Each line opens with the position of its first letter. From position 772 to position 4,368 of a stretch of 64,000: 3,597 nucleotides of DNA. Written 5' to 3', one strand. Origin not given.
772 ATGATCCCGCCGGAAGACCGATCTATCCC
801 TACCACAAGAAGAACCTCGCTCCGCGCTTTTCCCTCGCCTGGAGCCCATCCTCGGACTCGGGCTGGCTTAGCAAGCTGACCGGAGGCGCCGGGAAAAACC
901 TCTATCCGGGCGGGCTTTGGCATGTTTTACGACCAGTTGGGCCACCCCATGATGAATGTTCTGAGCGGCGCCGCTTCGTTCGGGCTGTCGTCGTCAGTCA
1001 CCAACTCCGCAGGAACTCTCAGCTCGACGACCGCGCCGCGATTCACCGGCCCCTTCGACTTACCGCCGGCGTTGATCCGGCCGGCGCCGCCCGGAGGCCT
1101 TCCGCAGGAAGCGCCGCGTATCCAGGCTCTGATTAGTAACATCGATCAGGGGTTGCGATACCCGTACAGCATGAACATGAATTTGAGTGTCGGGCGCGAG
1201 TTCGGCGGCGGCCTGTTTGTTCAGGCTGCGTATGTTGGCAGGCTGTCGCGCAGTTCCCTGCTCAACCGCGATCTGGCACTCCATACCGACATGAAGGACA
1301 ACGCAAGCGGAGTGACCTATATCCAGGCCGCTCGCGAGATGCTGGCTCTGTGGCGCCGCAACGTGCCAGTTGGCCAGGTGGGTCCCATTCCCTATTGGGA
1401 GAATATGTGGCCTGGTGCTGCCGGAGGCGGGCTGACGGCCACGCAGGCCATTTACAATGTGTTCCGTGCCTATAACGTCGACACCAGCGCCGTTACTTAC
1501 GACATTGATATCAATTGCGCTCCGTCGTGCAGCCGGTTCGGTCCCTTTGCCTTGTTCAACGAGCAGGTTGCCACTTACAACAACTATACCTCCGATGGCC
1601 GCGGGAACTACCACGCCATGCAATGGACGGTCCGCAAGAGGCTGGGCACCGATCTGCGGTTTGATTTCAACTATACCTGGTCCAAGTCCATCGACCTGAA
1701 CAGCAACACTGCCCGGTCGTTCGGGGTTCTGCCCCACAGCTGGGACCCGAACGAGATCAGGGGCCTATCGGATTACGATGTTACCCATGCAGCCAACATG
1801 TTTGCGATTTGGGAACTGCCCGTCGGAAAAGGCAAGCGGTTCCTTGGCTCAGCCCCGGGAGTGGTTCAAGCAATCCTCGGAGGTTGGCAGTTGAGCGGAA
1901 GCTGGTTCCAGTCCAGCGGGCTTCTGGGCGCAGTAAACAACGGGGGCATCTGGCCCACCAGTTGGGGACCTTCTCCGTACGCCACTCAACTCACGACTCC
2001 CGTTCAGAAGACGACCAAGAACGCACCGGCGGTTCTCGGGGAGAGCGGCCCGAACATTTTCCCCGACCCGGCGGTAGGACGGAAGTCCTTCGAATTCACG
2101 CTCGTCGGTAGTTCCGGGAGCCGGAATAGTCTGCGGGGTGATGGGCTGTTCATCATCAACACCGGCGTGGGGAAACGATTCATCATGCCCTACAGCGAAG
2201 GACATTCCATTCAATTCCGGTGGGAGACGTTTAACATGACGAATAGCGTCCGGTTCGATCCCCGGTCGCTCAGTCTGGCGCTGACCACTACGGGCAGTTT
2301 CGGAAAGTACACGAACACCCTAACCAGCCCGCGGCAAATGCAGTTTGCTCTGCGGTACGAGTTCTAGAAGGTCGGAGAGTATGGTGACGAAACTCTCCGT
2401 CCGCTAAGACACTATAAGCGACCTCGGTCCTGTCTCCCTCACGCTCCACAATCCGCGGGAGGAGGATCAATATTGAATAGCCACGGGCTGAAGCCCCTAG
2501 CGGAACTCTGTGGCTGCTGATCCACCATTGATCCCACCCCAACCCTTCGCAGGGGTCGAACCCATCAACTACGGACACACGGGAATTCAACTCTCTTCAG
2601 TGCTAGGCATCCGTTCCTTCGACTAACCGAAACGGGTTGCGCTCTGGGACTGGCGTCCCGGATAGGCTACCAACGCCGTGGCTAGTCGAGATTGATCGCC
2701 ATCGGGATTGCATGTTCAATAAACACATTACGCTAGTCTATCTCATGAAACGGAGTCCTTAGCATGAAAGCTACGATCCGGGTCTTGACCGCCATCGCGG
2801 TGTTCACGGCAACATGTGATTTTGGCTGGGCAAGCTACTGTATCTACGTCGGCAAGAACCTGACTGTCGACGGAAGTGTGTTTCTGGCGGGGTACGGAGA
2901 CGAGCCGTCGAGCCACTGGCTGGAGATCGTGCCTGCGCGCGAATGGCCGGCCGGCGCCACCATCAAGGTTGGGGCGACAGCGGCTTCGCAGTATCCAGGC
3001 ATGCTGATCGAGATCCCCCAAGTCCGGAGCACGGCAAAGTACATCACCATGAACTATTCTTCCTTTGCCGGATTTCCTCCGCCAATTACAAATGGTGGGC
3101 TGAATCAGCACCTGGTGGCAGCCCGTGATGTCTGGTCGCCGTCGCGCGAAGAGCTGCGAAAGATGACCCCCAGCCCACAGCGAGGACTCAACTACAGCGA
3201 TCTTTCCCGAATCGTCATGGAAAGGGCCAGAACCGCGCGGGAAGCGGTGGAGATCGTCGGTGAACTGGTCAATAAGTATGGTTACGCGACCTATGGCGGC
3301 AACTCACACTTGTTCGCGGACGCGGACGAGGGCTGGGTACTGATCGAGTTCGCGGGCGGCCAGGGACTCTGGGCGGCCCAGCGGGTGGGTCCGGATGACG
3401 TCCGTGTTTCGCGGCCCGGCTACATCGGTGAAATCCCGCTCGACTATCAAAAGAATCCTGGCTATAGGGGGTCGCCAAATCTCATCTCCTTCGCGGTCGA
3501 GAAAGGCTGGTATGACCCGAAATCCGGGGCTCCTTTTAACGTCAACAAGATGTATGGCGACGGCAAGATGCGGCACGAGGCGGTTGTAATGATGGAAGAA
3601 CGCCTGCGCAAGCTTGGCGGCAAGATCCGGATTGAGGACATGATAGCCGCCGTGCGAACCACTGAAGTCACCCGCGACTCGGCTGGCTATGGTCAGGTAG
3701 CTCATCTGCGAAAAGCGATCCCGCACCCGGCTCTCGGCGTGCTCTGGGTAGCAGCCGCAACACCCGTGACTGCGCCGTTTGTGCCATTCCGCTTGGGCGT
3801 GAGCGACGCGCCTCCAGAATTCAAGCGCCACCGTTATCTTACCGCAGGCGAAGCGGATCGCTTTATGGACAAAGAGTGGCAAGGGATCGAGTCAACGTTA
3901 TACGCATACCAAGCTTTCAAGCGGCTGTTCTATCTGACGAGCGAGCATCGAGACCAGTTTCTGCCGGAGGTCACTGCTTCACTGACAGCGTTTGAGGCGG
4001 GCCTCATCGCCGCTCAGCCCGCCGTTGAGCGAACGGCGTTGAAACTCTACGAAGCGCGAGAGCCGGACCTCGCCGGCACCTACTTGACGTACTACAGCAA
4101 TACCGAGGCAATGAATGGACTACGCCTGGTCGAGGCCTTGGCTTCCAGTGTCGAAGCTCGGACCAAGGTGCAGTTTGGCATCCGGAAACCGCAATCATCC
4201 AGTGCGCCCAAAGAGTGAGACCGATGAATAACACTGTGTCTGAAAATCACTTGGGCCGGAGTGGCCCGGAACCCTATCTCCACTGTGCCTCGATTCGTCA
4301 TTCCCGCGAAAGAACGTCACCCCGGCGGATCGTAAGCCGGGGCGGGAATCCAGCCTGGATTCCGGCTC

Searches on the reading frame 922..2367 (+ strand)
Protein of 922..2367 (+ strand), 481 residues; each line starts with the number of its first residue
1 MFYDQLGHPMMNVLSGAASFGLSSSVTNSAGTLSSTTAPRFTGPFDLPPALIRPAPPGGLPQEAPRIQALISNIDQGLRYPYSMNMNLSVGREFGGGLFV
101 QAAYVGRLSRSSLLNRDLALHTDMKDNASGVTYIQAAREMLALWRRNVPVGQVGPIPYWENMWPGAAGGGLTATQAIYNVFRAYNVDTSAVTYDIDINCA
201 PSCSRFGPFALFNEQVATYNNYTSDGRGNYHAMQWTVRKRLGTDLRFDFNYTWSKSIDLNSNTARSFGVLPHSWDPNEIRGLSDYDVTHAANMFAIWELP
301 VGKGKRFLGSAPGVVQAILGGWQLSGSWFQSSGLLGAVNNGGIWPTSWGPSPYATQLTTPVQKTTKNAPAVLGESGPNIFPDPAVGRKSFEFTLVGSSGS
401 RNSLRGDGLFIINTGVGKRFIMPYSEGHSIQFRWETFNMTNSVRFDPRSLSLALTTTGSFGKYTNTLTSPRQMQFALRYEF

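Call 13: search_protein_families(library=pfam, proteins=[window:922-2367:+])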
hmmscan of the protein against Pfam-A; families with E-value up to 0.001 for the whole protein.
window:922-2367:+ (481 aa): 1 family
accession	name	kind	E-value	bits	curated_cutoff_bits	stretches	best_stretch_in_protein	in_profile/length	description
PF25183.1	OMP_b-brl_4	-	4.4e-59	201.1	30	1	1-474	460-838/838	Outer membrane beta barrel domain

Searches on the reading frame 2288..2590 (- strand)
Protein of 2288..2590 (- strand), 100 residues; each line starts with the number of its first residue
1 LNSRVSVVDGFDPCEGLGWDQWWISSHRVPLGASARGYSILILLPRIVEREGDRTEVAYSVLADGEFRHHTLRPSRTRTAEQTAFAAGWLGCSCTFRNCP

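Call 74: search_protein_families(library=pfam, proteins=[window:2288-2590:-], max_evalue=0.01)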
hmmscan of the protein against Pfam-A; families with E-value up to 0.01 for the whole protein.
window:2288-2590:- (100 aa): 0 families

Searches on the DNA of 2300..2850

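Call 9: search_rna_families(source=window, start=2300, end=2850, threshold=evalue, max_evalue=10, show_alignments=2)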
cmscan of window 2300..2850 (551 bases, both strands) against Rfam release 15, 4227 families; matches with E-value up to 10: 0.
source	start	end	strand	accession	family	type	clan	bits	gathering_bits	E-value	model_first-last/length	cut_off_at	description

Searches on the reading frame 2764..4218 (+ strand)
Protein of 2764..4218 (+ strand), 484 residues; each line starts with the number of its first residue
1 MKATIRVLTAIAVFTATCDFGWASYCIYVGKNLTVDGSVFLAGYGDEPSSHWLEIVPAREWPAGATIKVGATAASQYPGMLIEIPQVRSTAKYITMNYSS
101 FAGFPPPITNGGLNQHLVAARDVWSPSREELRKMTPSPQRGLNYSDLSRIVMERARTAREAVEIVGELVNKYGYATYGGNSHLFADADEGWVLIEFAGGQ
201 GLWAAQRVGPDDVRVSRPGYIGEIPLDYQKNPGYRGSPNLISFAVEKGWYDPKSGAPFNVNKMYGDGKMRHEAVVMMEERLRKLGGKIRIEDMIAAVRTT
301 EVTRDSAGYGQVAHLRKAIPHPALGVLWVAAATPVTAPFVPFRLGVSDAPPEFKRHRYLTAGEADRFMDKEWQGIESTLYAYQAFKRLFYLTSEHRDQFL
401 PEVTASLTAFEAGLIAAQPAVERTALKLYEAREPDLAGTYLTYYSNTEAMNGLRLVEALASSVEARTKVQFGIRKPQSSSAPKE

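Call 13: search_protein_families(library=pfam, proteins=[window:2764-4218:+])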
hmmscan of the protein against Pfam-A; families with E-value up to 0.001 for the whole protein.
window:2764-4218:+ (484 aa): 1 family
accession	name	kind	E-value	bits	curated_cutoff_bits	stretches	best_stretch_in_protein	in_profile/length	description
PF03577.20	Peptidase_C69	-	4.7e-24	85.5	23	1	27-269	5-235/402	Peptidase family C69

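Call 14: find_encoding_contigs(protein=window:2764-4218:+, flank=3000, max_places=10)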
Protein window:2764-4218:+ (484 aa): no gene with exactly this product is on record in the collection.

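Call 15: find_homologous_proteins(query=window:2764-4218:+, max_evalue=1e-30)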
Query window:2764-4218:+ (484 aa): 2719 proteins with E <= 1e-30 among 8000 candidates; the best 120 are listed.
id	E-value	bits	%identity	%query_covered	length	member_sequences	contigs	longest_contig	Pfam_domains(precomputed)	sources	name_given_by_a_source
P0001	2.7e-295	998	89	100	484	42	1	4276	PF03577.21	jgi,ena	-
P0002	4.7e-289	977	89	99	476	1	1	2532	PF03577.21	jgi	jgi:hypothetical protein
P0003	3.4e-286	968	86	100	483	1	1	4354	PF03577.21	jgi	jgi:hypothetical protein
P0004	2.8e-279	945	86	99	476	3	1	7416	PF03577.21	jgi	jgi:hypothetical protein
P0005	7.4e-267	904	82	99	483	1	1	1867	PF03577.21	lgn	-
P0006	1.1e-262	890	81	99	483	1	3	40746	PF03577.21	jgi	jgi:hypothetical protein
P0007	3.3e-255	866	82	95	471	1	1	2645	PF03577.21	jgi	-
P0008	1.1e-252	857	77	98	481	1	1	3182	PF03577.21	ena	-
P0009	5.4e-250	848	78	98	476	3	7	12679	PF03577.21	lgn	-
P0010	1.5e-249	847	79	95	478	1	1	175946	PF03577.21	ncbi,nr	ncbi:MAG: C69 family dipeptidase [Bryobacteraceae bacterium]|nr:C69 family dipeptidase [Bryobacterac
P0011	1.3e-248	844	79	95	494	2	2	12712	PF03577.21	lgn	-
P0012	7.9e-248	841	76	98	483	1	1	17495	PF03577.21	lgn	-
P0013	8.2e-248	841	79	95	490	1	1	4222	PF03577.21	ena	-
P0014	1.5e-247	840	77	98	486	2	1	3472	PF03577.21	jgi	jgi:dipeptidase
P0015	1.6e-247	840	77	99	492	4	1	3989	PF03577.21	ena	-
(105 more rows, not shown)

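Call 17: find_encoding_contigs(protein=P0001, flank=2500, max_places=4)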
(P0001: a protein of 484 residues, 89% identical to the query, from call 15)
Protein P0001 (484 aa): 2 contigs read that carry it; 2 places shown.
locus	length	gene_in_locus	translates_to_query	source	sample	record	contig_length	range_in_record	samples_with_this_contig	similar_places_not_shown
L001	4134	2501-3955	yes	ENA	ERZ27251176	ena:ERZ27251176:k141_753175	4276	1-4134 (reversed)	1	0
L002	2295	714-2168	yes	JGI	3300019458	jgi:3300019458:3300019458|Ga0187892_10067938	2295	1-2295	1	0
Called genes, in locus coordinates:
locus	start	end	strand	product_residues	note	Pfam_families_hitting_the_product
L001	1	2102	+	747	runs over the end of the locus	?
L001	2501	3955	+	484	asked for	PF03577:Peptidase_C69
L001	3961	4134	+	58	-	?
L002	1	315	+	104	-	?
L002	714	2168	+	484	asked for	PF03577:Peptidase_C69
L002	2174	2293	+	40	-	?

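Call 18: find_encoding_contigs(protein=P0006, flank=2500, max_places=3)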
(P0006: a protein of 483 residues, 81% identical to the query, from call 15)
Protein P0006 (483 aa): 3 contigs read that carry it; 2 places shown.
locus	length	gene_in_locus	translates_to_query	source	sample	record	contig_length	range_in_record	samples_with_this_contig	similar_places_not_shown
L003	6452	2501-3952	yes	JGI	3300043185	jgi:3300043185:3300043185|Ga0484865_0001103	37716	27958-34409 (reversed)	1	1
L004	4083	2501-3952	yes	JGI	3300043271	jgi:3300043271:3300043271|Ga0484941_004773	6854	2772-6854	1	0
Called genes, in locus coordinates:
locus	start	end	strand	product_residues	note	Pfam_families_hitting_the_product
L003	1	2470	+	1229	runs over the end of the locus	PF13620:CarboxypepD_reg, PF13715:CarbopepD_reg_2 (weak), PF17210:SdrD_B (faint), PF22904:NOMO1-like_2nd (faint), PF25183:OMP_b-brl_4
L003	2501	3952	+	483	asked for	PF03577:Peptidase_C69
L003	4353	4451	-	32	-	-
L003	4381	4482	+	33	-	-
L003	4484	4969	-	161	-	-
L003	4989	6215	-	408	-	-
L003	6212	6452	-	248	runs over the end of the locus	PF07044:DUF1329 (faint), PF17131:TP_0789-like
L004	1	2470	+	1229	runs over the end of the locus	PF13620:CarboxypepD_reg, PF13715:CarbopepD_reg_2 (weak), PF17210:SdrD_B (faint), PF22904:NOMO1-like_2nd (faint), PF25183:OMP_b-brl_4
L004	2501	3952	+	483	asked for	PF03577:Peptidase_C69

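Call 19: find_encoding_contigs(protein=P0010, flank=2500, max_places=3)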
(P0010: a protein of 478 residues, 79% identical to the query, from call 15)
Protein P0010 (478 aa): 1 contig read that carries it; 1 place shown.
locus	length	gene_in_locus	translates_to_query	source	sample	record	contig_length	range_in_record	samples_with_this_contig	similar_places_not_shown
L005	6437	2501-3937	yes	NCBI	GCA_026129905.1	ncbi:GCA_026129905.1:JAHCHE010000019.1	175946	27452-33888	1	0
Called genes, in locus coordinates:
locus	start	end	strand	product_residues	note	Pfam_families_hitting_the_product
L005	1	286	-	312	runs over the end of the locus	PF01891:CbiM, PF13190:PDGLE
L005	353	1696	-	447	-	PF02746:MR_MLE_N, PF13378:MR_MLE_C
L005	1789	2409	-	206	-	-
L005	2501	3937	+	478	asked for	PF03577:Peptidase_C69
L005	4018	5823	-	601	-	PF00009:GTP_EFTU, PF03144:GTP_EFTU_D2 (weak), PF00679:EFG_C, PF06421:LepA_C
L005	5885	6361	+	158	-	PF00885:DMRL_synthase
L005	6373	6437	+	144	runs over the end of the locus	PF01029:NusB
